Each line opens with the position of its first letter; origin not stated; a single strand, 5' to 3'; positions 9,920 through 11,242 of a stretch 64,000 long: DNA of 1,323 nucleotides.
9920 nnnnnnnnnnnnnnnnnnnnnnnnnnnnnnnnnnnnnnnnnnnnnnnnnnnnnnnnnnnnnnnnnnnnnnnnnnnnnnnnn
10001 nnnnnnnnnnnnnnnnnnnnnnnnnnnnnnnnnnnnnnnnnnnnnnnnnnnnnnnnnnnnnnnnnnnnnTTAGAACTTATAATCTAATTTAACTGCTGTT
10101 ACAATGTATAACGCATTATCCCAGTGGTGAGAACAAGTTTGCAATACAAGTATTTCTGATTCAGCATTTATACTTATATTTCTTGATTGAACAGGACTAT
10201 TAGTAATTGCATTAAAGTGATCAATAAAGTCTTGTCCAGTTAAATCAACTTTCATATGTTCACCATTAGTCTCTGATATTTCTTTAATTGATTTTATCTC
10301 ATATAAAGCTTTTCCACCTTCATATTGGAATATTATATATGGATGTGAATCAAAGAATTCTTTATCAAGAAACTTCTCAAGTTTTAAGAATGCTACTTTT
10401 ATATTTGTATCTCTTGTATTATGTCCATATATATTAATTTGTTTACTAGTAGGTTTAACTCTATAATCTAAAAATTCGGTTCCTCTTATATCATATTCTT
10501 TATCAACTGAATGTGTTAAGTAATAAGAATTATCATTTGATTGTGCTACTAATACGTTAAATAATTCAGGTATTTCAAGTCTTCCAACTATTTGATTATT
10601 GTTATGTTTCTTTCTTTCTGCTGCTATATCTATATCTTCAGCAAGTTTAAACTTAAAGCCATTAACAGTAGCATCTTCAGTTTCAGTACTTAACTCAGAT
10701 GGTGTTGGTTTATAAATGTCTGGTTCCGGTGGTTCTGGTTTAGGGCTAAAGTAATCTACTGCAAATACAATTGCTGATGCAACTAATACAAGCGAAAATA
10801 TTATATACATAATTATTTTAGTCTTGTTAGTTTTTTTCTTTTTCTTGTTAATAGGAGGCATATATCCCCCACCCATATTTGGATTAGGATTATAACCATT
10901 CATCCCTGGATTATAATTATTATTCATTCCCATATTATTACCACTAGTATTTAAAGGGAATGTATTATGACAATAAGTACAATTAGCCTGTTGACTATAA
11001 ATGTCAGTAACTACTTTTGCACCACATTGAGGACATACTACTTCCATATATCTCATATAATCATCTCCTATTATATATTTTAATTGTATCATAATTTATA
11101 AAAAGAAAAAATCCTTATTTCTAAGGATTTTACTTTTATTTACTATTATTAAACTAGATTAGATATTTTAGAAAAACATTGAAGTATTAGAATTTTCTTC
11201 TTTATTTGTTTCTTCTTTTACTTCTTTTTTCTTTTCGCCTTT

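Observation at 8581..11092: Class-B sortase domain fused to a cytoplasmic zinc ribbon, lacking the conserved Arg, in an operon with DUF4186, apt and a CYTH gene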

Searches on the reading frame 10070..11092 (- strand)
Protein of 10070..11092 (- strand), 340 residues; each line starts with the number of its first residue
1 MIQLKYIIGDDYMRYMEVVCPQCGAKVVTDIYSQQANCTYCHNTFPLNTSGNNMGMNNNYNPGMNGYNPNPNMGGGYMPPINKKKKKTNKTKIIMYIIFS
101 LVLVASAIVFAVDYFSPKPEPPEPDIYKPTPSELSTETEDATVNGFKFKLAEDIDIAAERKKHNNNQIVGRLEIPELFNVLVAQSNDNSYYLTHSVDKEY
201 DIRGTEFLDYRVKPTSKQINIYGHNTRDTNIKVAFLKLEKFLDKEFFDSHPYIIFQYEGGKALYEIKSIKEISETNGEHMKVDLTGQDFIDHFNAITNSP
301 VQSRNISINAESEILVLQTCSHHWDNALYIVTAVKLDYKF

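Call 3: search_protein_families(library=pfam, proteins=[window:10070-11092:-], max_evalue=0.01)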
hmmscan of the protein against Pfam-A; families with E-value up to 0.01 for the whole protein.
window:10070-11092:- (340 aa): 2 families
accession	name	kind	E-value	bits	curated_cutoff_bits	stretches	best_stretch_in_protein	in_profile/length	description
PF04203.18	Sortase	-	1.7e-05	25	26.6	1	203-333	23-122/125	Sortase domain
PF10601.15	zf-LITAF-like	-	0.0098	16.5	23.8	0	17-41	5-29/70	LITAF-like zinc ribbon domain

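Call 4: search_protein_families(library=ncbifam, proteins=[window:10070-11092:-], max_evalue=0.01)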
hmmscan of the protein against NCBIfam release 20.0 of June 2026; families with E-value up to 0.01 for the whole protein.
window:10070-11092:- (340 aa): 3 families
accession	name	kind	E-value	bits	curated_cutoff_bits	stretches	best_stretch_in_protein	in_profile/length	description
TIGR03064.1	sortase_srtB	equivalog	9.3e-24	84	153.75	1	163-326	67-230/235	class B sortase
NF040525.1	SrtB_LPKTxSAVK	exception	4.1e-10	39.1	200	1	179-322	77-225/261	class B sortase, LPKTxAVK-specific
NF002796.0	PRK02935.1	equivalog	0.0014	18.5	108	1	7-61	60-112/118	hypothetical protein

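Call 8: find_homologous_proteins(query=window:10070-11092:-, max_evalue=0.001)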
Query window:10070-11092:- (340 aa): 467 proteins with E <= 0.001 among 1484 candidates; the best 120 are listed.
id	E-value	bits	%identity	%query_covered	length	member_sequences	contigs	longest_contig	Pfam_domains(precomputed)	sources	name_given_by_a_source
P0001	6.1e-222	753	100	96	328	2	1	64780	-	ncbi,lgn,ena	-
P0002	4.5e-117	409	56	96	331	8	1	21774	-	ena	-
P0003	1.4e-112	394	68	74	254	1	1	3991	-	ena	-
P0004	1.2e-111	391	68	76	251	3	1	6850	-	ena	-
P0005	2.2e-108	380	67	73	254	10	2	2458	-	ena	-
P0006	5.5e-102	359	65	74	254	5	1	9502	PF04203.19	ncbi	-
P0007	3.7e-100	353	59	72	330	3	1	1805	-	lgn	-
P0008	9.9e-98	345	61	73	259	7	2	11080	-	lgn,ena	-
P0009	2.8e-97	344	61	74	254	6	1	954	PF04203.19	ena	-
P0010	5.2e-97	343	58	72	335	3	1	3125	-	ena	-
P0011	1.0e-96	342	60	73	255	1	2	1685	PF04203.19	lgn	-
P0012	1.7e-96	341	61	72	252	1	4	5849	PF04203.19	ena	-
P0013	1.3e-94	335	50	93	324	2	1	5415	-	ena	-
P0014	1.6e-94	335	60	72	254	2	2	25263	PF04203.19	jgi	-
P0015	2.0e-94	334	46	95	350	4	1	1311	-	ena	-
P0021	4.6e-92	327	58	69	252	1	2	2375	PF04203.19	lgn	-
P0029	3.4e-88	314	57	72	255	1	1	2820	PF04203.19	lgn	-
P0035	1.7e-86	308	47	93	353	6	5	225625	-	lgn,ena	-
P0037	3.6e-86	307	55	73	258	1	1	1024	PF04203.19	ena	-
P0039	3.1e-85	304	55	72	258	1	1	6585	PF04203.19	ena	-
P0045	3.8e-84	301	54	72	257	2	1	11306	PF04203.19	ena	-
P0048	1.4e-82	295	54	73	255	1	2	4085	PF04203.19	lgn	-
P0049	1.2e-81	292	56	72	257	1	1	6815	PF04203.19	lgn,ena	-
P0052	6.7e-81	290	67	55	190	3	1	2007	PF04203.19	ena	-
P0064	1.3e-77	279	51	73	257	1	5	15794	PF04203.19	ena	-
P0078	3.1e-75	271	48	73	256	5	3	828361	PF04203.19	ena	-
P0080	6.8e-75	270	47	73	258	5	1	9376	PF04203.19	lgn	-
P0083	2.5e-74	268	49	74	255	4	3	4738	PF04203.19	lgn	-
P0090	3.8e-73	264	48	73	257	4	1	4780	PF04203.19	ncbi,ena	-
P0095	5.8e-72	260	47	74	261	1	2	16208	PF04203.19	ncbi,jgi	jgi:SrtB family sortase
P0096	8.0e-72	260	48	72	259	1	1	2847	PF04203.19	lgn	-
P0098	9.7e-72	260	46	74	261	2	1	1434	PF04203.19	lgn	-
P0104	3.3e-70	255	51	61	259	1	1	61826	PF04203.19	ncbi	-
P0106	8.7e-70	253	46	73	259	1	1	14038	PF04203.19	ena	-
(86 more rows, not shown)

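Call 9: search_solved_structures(query=window:10070-11092:-, max_evalue=1, show_alignments=4)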
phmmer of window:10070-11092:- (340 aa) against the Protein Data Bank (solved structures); distinct sequences matched with E-value up to 1: 29.
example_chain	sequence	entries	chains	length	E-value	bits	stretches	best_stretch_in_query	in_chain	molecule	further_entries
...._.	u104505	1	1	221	2.2e-18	69.4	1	178-331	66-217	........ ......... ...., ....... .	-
5gyj_A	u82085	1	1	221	2.9e-18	69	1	178-331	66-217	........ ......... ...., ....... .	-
6kyc_A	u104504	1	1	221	3.5e-18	68.8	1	178-331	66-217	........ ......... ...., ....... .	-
4ux7_A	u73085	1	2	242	1.3e-17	66.9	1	178-331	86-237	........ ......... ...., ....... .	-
5jcv_A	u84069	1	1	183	1e-16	64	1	165-324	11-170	Lmo2181 protein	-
5b23_A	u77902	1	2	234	2.7e-13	52.7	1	180-338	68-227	Uncharacterized protein Sortase B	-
4y4q_A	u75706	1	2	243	5.6e-12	48.4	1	179-334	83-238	Sortase, SrtB family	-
5yfk_A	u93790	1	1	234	9.2e-12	47.7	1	180-338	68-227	Uncharacterized protein Sortase B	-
2oqw_A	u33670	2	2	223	2.5e-11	46.2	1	163-326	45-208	Sortase B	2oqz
1rz2_A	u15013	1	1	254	4.6e-11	45.4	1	162-326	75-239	conserved hypothetical protein BA4783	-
1ng5_A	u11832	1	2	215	2.9e-09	39.5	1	164-327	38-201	sortase B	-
4lfd_A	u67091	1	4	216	3.3e-09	39.3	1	162-327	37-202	Sortase B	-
1qx6_A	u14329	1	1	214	3.4e-09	39.2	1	164-327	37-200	NPQTN specific sortase B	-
1qwz_A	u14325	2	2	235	4.6e-09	38.8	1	164-327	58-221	NPQTN specific sortase B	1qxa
3psq_A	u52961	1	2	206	6.5e-08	35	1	182-325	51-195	Hypothetical exported protein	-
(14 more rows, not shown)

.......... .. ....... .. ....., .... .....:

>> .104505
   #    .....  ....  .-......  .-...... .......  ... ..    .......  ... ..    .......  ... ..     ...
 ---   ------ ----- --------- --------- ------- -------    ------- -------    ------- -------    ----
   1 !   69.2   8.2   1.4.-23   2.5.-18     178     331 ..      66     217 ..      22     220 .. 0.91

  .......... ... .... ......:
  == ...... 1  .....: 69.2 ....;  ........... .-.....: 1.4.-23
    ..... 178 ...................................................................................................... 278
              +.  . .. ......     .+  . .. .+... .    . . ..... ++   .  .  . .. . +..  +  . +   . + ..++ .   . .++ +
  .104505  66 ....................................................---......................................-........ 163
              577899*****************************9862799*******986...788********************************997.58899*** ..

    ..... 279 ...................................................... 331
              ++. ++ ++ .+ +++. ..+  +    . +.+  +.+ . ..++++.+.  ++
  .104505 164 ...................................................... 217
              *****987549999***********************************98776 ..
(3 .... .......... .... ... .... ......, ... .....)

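Call 13: find_related_loci(query=A1, collection=genome_contigs, flank=10000)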
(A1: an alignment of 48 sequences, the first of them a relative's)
Query A1 (328 aa) in genome_contigs; peptide patterns used: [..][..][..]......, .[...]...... (x = any residue, [..] = any of these).
180 stretches matched a pattern; 162 encode a relative of the query (tblastn E <= 1e-3); the best 80 are kept; 80 distinct loci.
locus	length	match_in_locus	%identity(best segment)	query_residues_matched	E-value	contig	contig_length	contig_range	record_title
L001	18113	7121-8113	55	1-328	3e-120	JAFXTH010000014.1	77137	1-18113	MAG: Bacilli bacterium isolate RGIG6726 Sheep_Rumen-2__c1147517, whole genome shotgun sequence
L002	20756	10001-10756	59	80-326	2e-94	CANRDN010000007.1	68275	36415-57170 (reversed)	MAG: uncultured Bacilli bacterium isolate Lapin-026__bin19 genome assembly, contig: Lapin-026__NODE_398_length_68275_cov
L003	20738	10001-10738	59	81-324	3e-94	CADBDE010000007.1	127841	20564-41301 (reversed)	MAG: uncultured Erysipelotrichaceae bacterium isolate RUG13868 genome assembly, contig: RUG13868_asm_7, whole genome sho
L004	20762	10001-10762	58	79-326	1e-93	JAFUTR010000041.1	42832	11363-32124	MAG: Bacilli bacterium isolate RGIG4816 Roe_deer_Reticulum.Co__c742885, whole genome shotgun sequence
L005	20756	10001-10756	52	75-326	3e-79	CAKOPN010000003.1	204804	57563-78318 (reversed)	MAG: uncultured Bacilli bacterium isolate REFINED_METABAT215_TOP10_CONTIGS_1500_ASSEMBLY_K77_MERGED__Hadza_MoBio_C-REDO_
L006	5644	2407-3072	55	106-324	6e-77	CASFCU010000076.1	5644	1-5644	uncultured bacterium isolate CO.B37.metabat-bins.121 genome assembly, contig: CO.B37.metabat-bins.121.fa_k141_1327257, w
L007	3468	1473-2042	60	137-327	1e-74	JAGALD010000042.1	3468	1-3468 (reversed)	MAG: Bacilli bacterium isolate RGIG8542 Water_deer_Cecum-2__c140483, whole genome shotgun sequence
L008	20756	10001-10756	48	80-326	3e-72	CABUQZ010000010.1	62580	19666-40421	MAG TPA_asm: uncultured Clostridium sp. isolate MGYG-HGUT-04303 genome assembly, contig: GUT_GENOME265610_10, whole geno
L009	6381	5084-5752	52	109-327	5e-72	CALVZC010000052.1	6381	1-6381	MAG: uncultured Bacilli bacterium isolate BRZ_FK__bin67 genome assembly, contig: BRZ_FK__NODE_13870_length_6381_cov_42.2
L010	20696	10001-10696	49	93-324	7e-71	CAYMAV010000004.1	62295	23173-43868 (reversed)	MAG TPA_asm: uncultured Clostridium sp. isolate SRP294416_co3_836 genome assembly, contig: NODE_344_length_62295_cov_8.0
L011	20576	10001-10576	55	127-324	2e-69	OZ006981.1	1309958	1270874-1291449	MAG: uncultured Bacilli bacterium isolate pooled_contig_21585_metaflye_circ MAG genome assembly, chromosome: 1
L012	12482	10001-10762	46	75-325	1e-69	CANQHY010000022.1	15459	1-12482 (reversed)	MAG: uncultured Bacilli bacterium isolate Lapin-027__bin75 genome assembly, contig: Lapin-027__NODE_3555_length_15459_co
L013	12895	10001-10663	51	108-324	8e-69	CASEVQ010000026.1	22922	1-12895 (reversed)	uncultured bacterium isolate B51_L2_308308_idba_bin.104 genome assembly, contig: B51_L2_308308_idba_bin.104.fa_scaffold_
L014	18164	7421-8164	51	80-324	3e-81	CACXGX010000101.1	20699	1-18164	MAG: uncultured Erysipelotrichaceae bacterium isolate RUG11250 genome assembly, contig: RUG11250_asm_101, whole genome s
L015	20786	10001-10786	50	63-325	4e-77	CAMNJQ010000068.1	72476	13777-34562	MAG: uncultured Clostridium sp. isolate SRR873599_bin.28_metaWRAP_v1.3_MAG genome assembly, contig: ERZ1756080.1349248,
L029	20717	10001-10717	33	83-311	1e-31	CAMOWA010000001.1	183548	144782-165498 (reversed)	MAG: uncultured Bacillales bacterium isolate SRR873602_bin.104_metaWRAP_v1.3_MAG genome assembly, contig: NODE_49_length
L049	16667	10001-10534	34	143-319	4e-28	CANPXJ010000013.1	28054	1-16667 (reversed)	MAG: uncultured Bacilli bacterium isolate Lapin-003-2__bin5 genome assembly, contig: Lapin-003-2__NODE_1600_length_28054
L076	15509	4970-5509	34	148-321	6e-27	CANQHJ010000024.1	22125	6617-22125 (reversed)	MAG: uncultured Bacilli bacterium isolate Lapin-030__bin52 genome assembly, contig: Lapin-030__NODE_3297_length_22125_co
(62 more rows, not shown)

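Call 20: find_encoding_contigs(protein=P0001, flank=10000, max_places=3)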
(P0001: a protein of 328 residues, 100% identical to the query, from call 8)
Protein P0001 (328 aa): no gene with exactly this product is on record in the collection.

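Call 21: find_encoding_contigs(protein=P0035, flank=10000, max_places=2)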
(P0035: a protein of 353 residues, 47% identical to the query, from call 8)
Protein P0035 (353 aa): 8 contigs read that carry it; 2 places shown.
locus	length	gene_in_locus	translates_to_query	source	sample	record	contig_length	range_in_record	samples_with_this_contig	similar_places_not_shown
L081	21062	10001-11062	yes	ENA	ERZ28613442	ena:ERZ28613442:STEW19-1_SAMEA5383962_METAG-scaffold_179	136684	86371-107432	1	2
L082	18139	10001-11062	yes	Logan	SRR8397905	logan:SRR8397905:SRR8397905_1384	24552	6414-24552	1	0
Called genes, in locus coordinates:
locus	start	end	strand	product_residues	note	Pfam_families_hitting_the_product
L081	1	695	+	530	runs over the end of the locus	PF28550:DUF8436, PF07992:Pyr_redox_2 (faint), PF01266:DAO (faint), PF03486:HI0933_like (faint), PF13450:NAD_binding_8 (faint), PF21688:FAD-depend_C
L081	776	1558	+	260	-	-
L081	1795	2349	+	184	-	-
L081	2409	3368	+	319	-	-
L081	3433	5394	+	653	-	PF00884:Sulfatase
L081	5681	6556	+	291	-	-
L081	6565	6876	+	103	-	PF06013:WXG100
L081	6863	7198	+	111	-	-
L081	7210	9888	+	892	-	PF15960:DUF4763 (weak)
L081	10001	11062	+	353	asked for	-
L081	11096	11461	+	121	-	PF13811:DUF4186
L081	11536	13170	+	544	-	PF00004:AAA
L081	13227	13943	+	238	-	-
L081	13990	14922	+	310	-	PF03773:ArsP_1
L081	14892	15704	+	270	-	PF21537:DUF1980_C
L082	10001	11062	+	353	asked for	-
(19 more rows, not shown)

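Call 22: find_encoding_contigs(protein=P0078, flank=10000, max_places=2)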
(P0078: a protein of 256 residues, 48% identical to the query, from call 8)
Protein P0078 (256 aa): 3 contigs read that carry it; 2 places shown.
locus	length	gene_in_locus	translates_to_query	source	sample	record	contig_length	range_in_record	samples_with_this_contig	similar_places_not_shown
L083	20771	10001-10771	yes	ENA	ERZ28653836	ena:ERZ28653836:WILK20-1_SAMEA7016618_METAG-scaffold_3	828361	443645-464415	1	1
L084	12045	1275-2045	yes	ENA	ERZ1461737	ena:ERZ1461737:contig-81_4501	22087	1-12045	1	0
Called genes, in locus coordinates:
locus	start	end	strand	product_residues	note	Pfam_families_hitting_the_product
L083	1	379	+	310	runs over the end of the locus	-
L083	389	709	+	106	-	PF06013:WXG100 (weak)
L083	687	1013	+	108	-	-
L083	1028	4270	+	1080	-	-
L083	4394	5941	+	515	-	-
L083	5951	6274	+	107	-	PF06013:WXG100 (weak)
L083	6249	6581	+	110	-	-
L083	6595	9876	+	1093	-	-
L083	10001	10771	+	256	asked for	PF04203:Sortase (weak)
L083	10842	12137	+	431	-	PF06347:SH3_4 (faint), PF08239:SH3_3, PF03734:YkuD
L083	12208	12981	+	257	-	-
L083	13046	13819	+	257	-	-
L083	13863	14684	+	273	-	PF23023:Anti-Pycsar_Apyc1 (weak), PF25281:MBL_MAP1B (weak), PF00753:Lactamase_B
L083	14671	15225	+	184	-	-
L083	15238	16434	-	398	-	PF01996:F420_ligase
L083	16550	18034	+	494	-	-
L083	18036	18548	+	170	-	PF00293:NUDIX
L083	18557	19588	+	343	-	-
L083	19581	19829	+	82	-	PF07866:DUF1653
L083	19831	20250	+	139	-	PF10825:DUF2752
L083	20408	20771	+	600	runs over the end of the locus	PF00501:AMP-binding, PF13193:AMP-binding_C (weak)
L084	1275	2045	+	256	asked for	PF04203:Sortase (weak)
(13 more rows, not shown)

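Call 29: predict_structure(alignment_id=A1)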
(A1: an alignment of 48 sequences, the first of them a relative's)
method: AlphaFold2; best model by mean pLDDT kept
length: 328 residues; sequences in the alignment: 48
mean_pLDDT: 86.7   pTM: 0.67
mean pLDDT of the five models: 86.7, 86.5, 86.2, 83.6, 83.0
residues with pLDDT >= 90: 223; 70-90: 62; 50-70: 14; < 50: 29
segments of 3 or more residues with pLDDT < 50: 39-58, 60-67
pLDDT, mean of each block of 10 residues (from residue 1): 91 94 95 78 40 42 46 66 95 97 84 81 84 80 97 98 95 94 95 96 97 80 93 96 96 97 92 97 97 98 92 89 88
secondary structure, 60 per line:
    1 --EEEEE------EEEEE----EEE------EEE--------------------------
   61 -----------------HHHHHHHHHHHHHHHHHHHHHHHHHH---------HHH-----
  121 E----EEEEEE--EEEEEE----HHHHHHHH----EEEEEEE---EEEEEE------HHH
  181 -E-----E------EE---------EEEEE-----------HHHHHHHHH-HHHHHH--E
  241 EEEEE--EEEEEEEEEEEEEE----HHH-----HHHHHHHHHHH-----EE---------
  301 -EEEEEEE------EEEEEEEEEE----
elements in order: E3-7 E14-18 E23-25 E32-34 H78-103 E126-131 E134-139 H144-151 E156-162 E166-171 E206-210 H222-230 H232-237 E240-245 E248-261 H274-284 E302-308 E315-324

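Call 31: search_protein_families(library=pfam, proteins=[L076:5664-10304:+, L076:10297-10560:+, L076:4357-4671:+, L076:1814-4360:+, L076:1452-1805:+, L076:1094-1384:+, L076:777-1076:+, L076:11226-13913:+, L076:10654-11229:+, L029:17467-20715:-], max_evalue=0.01)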
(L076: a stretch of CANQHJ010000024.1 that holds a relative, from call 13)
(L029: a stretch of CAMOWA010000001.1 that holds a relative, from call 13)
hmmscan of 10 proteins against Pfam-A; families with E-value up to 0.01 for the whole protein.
L076:5664-10304:+ (1546 aa): 5 families
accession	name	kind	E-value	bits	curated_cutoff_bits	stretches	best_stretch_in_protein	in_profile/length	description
PF01580.24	FtsK_SpoIIIE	-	2.5e-45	155.1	24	2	691-889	12-220/221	FtsK/SpoIIIE family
PF13555.12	AAA_29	-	0.0014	18.8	27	0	721-739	22-39/61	P-loop containing region of AAA domain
PF13401.12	AAA_22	-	0.0016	19.2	27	0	721-884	4-121/130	AAA domain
PF18175.6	HU-CCDC81_bac_2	-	0.003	17.9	35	0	326-360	9-43/70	CCDC81-like prokaryotic HU domain 2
PF01935.23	DUF87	-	0.0038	17.8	23.2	0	1072-1097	24-49/220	Helicase HerA, central domain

L076:10297-10560:+ (87 aa): 0 families

L076:4357-4671:+ (104 aa): 1 family
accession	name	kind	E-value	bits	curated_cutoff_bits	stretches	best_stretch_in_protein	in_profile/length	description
PF13780.11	DUF4176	-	3.6e-23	81.8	25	1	5-80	1-70/74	Domain of unknown function (DUF4176)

L076:1814-4360:+ (848 aa): 0 families

L076:1452-1805:+ (117 aa): 0 families

L076:1094-1384:+ (96 aa): 0 families

L076:777-1076:+ (99 aa): 0 families

L076:11226-13913:+ (895 aa): 3 families
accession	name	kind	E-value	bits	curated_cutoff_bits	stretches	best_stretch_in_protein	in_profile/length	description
PF00912.28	Transgly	-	5.5e-55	186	27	1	112-290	3-177/178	Transglycosylase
PF00905.27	Transpeptidase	-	1.3e-24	87.4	22.1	1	383-642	3-267/299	Penicillin binding protein transpeptidase domain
PF10317.15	7TM_GPCR_Srd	-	0.0082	15.8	22.8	0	20-114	80-167/292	Serpentine type 7TM GPCR chemoreceptor Srd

L076:10654-11229:+ (191 aa): 1 family
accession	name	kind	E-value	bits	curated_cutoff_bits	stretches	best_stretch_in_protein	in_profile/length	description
PF03838.20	RecU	-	3.2e-59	199.9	25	1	21-183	1-162/162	Recombination protein U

L029:17467-20715:- (1082 aa): 4 families
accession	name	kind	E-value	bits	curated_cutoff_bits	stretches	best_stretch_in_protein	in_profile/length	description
PF01580.24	FtsK_SpoIIIE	-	1.4e-43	149.4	24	2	249-437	18-220/221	FtsK/SpoIIIE family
PF13555.12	AAA_29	-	7.7e-06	26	27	0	605-635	11-43/61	P-loop containing region of AAA domain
PF02463.25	SMC_N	-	0.0056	16.6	40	0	606-640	13-47/220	RecF/RecN/SMC N terminal domain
PF01637.24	ATPase_2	-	0.0065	16.7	33.2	0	619-724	22-114/225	ATPase domain predominantly from Archaea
